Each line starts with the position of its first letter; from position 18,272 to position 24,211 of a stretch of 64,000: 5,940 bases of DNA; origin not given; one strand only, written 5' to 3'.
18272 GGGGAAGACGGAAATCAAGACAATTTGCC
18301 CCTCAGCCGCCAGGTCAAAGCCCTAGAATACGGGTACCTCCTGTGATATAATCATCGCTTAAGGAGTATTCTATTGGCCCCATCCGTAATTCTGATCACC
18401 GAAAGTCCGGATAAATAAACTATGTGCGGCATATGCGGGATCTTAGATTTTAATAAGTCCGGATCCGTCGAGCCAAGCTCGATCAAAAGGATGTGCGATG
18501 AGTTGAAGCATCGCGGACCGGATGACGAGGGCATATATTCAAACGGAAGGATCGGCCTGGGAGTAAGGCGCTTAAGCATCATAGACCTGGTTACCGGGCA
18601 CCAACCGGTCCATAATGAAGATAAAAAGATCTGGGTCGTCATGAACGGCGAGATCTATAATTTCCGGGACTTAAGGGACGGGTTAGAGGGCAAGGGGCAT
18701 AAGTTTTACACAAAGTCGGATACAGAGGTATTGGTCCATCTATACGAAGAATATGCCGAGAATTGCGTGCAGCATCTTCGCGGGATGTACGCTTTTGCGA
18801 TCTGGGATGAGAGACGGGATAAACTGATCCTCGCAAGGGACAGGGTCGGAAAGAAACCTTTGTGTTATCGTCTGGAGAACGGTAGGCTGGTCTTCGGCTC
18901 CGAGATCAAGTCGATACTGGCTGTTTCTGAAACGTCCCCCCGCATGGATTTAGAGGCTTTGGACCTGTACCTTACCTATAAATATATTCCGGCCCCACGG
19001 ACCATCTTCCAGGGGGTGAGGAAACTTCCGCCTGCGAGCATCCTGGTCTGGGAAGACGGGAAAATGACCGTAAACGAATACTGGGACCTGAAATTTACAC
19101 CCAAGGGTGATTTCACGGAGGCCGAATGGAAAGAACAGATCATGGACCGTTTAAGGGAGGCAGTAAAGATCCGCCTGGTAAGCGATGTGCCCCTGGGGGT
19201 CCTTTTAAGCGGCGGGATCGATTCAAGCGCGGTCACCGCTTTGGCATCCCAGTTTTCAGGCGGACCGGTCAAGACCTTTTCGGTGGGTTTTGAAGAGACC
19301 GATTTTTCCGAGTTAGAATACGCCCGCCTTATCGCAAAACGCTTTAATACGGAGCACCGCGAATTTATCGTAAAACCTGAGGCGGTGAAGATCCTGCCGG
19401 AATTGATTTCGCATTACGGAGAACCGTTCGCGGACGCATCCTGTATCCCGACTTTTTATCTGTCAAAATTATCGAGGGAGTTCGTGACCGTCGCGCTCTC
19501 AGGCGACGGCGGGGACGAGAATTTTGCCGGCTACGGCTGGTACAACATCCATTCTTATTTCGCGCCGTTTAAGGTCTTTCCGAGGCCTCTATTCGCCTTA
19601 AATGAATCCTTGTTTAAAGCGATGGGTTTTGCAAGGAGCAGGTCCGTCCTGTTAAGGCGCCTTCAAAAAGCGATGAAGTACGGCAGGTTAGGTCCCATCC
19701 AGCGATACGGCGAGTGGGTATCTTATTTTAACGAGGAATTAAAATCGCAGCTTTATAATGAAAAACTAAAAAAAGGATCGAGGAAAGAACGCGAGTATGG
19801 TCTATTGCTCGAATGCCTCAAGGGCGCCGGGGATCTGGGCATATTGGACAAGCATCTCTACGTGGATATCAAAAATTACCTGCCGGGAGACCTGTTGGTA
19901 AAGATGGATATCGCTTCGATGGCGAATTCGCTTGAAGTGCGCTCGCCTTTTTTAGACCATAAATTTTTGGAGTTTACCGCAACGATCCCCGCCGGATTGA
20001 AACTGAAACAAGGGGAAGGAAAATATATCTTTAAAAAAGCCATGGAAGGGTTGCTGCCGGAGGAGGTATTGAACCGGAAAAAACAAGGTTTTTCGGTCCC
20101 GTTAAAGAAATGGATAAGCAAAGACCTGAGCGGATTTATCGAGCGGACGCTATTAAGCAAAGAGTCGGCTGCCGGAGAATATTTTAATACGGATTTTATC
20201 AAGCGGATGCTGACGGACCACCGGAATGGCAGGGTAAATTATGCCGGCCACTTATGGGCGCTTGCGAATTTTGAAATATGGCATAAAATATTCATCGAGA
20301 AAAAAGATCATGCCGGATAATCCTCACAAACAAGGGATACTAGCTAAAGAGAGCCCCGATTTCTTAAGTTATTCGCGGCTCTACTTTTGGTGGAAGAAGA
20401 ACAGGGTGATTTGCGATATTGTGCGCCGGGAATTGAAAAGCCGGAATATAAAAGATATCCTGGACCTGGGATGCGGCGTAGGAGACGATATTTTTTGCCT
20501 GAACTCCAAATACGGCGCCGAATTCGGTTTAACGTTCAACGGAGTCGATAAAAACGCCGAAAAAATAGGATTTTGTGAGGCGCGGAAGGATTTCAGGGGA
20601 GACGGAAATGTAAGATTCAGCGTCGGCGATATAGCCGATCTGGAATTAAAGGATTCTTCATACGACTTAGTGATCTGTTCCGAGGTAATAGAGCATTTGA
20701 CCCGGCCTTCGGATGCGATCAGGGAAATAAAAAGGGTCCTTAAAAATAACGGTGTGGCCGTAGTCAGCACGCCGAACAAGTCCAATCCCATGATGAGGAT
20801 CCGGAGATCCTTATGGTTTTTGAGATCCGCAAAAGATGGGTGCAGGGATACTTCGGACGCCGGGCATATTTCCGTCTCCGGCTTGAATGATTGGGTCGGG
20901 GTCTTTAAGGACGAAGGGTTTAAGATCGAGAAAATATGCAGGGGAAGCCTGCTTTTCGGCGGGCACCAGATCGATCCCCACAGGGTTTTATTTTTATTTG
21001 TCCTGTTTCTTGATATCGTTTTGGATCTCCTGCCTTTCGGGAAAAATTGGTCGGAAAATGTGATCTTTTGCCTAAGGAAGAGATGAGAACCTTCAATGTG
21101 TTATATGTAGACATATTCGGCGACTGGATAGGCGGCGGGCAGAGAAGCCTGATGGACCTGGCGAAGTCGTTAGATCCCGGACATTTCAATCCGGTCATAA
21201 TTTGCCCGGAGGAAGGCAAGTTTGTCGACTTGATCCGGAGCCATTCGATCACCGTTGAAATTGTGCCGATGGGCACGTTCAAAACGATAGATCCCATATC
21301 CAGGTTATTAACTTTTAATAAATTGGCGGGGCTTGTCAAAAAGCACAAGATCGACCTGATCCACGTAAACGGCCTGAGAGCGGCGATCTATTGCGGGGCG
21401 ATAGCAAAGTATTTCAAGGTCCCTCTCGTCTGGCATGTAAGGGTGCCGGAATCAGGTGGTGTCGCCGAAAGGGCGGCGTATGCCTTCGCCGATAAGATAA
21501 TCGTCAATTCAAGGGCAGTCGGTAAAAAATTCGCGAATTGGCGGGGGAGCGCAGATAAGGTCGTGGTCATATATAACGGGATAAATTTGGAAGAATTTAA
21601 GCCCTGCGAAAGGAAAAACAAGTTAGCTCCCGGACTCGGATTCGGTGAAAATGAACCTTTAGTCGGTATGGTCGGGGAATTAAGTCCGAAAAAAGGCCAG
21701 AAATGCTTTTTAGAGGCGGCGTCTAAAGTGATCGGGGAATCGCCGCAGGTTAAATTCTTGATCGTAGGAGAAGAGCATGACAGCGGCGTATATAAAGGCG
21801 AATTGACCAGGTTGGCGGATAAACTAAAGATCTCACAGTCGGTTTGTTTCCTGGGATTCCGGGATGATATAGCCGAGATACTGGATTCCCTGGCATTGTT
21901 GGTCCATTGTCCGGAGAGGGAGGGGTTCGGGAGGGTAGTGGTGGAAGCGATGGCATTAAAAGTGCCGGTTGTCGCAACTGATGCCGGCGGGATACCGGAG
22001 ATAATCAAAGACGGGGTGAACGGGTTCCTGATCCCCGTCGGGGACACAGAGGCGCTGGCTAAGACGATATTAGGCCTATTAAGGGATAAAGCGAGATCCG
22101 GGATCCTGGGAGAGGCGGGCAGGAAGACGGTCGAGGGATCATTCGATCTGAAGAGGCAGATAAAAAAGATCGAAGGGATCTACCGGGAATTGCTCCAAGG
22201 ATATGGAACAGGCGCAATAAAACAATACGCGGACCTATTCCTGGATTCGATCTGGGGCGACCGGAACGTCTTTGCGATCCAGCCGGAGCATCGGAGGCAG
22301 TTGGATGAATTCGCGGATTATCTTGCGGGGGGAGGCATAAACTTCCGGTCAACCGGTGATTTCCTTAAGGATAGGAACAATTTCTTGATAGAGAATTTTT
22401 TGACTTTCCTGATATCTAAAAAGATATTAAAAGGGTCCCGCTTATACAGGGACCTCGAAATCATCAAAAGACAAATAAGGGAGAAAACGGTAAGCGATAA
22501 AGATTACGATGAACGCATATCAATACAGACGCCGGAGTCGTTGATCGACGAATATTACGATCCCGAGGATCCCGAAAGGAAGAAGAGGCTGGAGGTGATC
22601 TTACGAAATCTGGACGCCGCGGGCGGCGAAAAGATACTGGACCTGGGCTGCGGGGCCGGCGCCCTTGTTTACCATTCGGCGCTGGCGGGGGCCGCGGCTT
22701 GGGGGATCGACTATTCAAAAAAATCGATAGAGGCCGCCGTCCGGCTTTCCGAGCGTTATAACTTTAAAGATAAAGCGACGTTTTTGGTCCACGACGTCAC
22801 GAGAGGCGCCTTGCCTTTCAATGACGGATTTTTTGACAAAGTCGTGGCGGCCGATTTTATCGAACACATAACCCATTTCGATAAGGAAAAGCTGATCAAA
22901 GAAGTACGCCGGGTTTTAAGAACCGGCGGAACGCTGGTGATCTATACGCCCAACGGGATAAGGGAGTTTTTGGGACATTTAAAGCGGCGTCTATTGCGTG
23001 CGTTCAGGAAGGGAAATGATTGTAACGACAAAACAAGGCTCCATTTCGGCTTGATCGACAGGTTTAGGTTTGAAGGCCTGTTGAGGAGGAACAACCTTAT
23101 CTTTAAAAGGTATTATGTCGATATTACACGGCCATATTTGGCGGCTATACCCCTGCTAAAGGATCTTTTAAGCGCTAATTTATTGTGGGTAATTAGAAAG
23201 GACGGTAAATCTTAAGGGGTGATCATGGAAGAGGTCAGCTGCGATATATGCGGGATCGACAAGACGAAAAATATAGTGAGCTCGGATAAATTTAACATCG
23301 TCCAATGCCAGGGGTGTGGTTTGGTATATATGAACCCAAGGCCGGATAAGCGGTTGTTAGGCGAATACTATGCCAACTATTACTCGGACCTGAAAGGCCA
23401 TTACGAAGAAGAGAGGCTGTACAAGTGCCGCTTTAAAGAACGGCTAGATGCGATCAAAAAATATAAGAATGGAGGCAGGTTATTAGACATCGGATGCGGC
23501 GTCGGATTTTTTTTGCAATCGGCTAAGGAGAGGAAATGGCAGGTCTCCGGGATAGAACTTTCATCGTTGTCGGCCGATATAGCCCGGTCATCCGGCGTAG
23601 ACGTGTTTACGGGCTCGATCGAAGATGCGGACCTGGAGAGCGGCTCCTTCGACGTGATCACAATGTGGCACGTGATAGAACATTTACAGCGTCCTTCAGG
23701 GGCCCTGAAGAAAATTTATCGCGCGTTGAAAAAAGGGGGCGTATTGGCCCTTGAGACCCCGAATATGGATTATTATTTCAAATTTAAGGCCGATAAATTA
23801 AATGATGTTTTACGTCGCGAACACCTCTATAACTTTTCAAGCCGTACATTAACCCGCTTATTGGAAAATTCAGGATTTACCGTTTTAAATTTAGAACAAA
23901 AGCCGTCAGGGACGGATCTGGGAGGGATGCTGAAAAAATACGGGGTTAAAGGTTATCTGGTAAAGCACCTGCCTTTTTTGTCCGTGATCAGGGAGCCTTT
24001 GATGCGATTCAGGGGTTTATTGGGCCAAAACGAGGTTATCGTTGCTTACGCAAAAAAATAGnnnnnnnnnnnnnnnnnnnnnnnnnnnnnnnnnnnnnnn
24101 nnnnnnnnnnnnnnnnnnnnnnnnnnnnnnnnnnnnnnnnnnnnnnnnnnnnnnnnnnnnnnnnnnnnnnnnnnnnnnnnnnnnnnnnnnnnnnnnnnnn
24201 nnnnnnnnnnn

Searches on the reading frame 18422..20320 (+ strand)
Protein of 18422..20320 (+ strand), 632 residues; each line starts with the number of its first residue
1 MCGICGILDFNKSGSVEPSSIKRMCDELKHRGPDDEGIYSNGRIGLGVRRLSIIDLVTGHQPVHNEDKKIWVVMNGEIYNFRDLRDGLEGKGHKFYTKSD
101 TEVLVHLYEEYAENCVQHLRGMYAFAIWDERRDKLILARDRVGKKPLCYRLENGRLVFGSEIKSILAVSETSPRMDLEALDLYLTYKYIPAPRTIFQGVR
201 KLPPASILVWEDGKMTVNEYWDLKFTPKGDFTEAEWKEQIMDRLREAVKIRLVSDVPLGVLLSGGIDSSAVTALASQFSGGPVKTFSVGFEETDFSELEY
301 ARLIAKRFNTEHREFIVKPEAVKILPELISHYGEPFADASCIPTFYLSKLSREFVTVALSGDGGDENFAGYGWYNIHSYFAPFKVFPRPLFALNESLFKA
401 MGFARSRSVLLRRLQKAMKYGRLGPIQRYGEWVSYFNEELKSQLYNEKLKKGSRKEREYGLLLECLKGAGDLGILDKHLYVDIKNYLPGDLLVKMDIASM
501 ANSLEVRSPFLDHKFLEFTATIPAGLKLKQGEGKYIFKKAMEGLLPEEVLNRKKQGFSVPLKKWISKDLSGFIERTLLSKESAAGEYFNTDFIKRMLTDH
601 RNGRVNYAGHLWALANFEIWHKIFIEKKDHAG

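Call 5: search_protein_families(library=pfam, proteins=[window:18422-20320:+], max_evalue=0.001)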
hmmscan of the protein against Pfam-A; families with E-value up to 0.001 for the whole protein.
window:18422-20320:+ (632 aa): 4 families
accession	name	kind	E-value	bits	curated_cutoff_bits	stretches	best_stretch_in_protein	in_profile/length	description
PF00733.27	Asn_synthase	-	7.4e-103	345.3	21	1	240-622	2-354/354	Asparagine synthase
PF13537.11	GATase_7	-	3.7e-47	159.8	25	1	49-167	2-123/123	Glutamine amidotransferase domain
PF13522.11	GATase_6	-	1.4e-43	148.5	27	1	33-161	1-130/130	Glutamine amidotransferase domain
PF06508.19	QueC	-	0.00071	19.6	22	0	260-315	4-58/210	Queuosine biosynthesis protein QueC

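Call 30: search_protein_families(library=ncbifam, proteins=[window:18422-20317:+], max_evalue=0.00001)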
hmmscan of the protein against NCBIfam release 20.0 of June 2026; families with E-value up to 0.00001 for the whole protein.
window:18422-20317:+ (632 aa): 9 families
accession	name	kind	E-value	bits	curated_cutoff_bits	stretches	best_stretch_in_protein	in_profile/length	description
TIGR03108.1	eps_aminotran_1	hypoth_equivalog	2.2e-194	647.7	816.9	1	1-618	1-622/628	XrtA/PEP-CTERM system amidotransferase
TIGR01536.1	asn_synth_AEB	equivalog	1.7e-155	519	267.1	1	2-557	1-517/517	asparagine synthase (glutamine-hydrolyzing)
TIGR03104.1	trio_amidotrans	equivalog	1.2e-140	469.5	570.1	2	1-375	1-384/589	N-acetylglutaminylglutamine amidotransferase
NF006949.0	PRK09431.1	equivalog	5.7e-97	325.5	499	3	1-170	1-170/554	asparagine synthase B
NF033535.1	lass_lactam_cya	exception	2.2e-75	254.6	525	2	1-377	1-384/668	lasso peptide isopeptide bond-forming cyclase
NF033561.1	macrolact_Ik_Al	subfamily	2.7e-21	75.8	300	1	114-366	74-329/561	albusnodin/ikarugamycin family macrolactam cyclase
NF001484.0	PRK00331.1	subfamily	2.4e-15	56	381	1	62-171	87-204/601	isomerizing glutamine--fructose-6-phosphate transaminase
TIGR01135.1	glmS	equivalog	8.4e-15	54.3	418.05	1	62-171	86-203/607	glutamine--fructose-6-phosphate transaminase (isomerizing)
TIGR01134.1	purF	equivalog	1.4e-10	41.1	350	1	60-162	84-196/432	amidophosphoribosyltransferase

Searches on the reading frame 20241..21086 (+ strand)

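Call 5: search_protein_families(library=pfam, proteins=[window:20241-21086:+], max_evalue=0.001)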
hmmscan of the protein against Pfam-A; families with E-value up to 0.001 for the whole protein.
window:20241-21086:+ (281 aa): 10 families
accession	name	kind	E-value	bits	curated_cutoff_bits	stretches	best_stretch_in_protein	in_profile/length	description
PF13847.12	Methyltransf_31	-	3.5e-23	82.3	27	1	72-180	6-114/145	Methyltransferase domain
PF08241.18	Methyltransf_11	-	2.9e-19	69.9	21.2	1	74-174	1-94/95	Methyltransferase domain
PF13489.12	Methyltransf_23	-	3.1e-17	63.2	27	1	54-230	6-162/164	Methyltransferase domain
PF13649.12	Methyltransf_25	-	8.1e-17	62.1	27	1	73-171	1-97/97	Methyltransferase domain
PF08242.18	Methyltransf_12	-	8.6e-14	52.5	30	1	74-172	1-97/98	Methyltransferase domain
PF01209.24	Ubie_methyltran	-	4.4e-11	43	20.1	1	51-193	35-170/233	ubiE/COQ5 methyltransferase family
PF03848.20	TehB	-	2.2e-06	27.7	20.4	1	72-168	33-125/193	Tellurite resistance protein TehB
PF07021.18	MetW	-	4.6e-05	23.6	21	1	72-186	16-118/193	Methionine biosynthesis protein MetW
PF08003.17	Methyltransf_9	-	6.5e-05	22.5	23.8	1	61-177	107-219/315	Protein of unknown function (DUF1698)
PF05148.21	Methyltransf_8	-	0.00017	22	27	0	125-175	107-156/219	Hypothetical methyltransferase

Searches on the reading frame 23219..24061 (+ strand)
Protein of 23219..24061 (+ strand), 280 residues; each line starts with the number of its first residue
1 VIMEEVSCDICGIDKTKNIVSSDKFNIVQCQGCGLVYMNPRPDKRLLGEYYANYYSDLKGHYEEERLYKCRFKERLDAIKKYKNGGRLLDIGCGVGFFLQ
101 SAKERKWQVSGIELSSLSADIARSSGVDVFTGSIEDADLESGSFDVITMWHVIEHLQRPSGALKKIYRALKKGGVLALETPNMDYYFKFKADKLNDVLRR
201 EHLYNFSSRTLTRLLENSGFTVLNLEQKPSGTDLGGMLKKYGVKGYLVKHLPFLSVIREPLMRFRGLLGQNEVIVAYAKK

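Call 5: search_protein_families(library=pfam, proteins=[window:23219-24061:+], max_evalue=0.001)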
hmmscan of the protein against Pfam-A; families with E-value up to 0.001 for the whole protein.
window:23219-24061:+ (280 aa): 9 families
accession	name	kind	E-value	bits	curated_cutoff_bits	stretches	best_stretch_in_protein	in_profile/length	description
PF13489.12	Methyltransf_23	-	1.5e-29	103.2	27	1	66-223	5-162/164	Methyltransferase domain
PF08241.18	Methyltransf_11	-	2.2e-19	70.3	21.2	1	89-177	1-94/95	Methyltransferase domain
PF13649.12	Methyltransf_25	-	5.7e-16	59.4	27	1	89-174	2-97/97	Methyltransferase domain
PF08242.18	Methyltransf_12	-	1.7e-15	58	30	1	89-176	1-98/98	Methyltransferase domain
PF13847.12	Methyltransf_31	-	3.9e-13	49.8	27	1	84-188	3-119/145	Methyltransferase domain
PF07021.18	MetW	-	2.9e-08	34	21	1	82-173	11-105/193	Methionine biosynthesis protein MetW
PF01209.24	Ubie_methyltran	-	5.5e-06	26.3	20.1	1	73-183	36-157/233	ubiE/COQ5 methyltransferase family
PF02353.26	CMAS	-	1.3e-05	25.1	27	1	81-180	59-166/273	Mycolic acid cyclopropane synthetase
PF05219.18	DREV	-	0.00033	20.3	26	1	85-229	95-242/265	DREV methyltransferase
